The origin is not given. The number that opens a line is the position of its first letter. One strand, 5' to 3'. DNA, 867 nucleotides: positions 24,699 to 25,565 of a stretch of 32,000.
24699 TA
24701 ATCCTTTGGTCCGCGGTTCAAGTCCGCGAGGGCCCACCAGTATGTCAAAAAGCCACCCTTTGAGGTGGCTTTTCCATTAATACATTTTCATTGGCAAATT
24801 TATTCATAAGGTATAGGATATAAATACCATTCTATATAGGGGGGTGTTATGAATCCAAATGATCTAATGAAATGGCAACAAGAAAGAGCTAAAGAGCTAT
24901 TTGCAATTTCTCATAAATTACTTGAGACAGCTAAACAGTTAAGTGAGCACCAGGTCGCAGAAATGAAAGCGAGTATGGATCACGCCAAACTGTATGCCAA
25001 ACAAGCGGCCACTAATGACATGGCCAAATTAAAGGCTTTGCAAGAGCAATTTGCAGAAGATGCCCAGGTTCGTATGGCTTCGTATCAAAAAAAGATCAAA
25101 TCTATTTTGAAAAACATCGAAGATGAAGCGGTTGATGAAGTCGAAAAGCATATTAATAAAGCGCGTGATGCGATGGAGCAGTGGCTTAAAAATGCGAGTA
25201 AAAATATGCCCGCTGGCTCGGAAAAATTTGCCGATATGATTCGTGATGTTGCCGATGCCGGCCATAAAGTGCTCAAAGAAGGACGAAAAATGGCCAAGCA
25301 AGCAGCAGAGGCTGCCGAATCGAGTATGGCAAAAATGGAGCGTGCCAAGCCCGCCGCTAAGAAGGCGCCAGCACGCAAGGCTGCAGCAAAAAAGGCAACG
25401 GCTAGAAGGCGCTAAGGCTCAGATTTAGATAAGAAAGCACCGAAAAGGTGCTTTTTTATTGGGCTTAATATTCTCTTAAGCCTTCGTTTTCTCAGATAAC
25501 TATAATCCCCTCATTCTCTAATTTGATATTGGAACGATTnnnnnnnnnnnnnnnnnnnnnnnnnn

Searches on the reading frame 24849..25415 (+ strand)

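Call 9: search_protein_families(library=pfam, proteins=[window:24849-25415:+], max_evalue=0.1)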
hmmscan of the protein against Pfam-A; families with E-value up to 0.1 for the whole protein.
window:24849-25415:+ (188 aa): 9 families
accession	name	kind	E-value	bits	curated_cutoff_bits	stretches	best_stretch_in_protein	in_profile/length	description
PF09361.15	Phasin_2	-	1.6e-05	25.5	24.9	1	5-101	2-99/100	Phasin protein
PF25600.1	TRIM_CC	-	0.0028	18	30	1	96-165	2-71/142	TRIM protein coiled-coil region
PF01442.23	Apolipoprotein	-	0.0045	17.2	90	1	24-165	45-180/190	Apolipoprotein A1/A4/E domain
PF14367.12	DUF4411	-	0.012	15.8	23.5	1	81-153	26-95/159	Domain of unknown function (DUF4411)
PF09177.16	STX6_10_61_N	-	0.018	16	29.4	1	94-188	6-85/99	Syntaxin 6/10/61, N-terminal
PF02538.19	Hydantoinase_B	-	0.023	13.6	26.8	1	45-134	149-242/519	Hydantoinase B/oxoprolinase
PF07352.17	Phage_Mu_Gam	-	0.052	13.9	28.3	1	82-149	3-73/149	Bacteriophage Mu Gam like protein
PF13982.11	YbfN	-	0.07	13.9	27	1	44-96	24-74/88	YbfN-like lipoprotein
PF05478.16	Prominin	-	0.092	11.3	34.3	0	23-132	626-727/799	Prominin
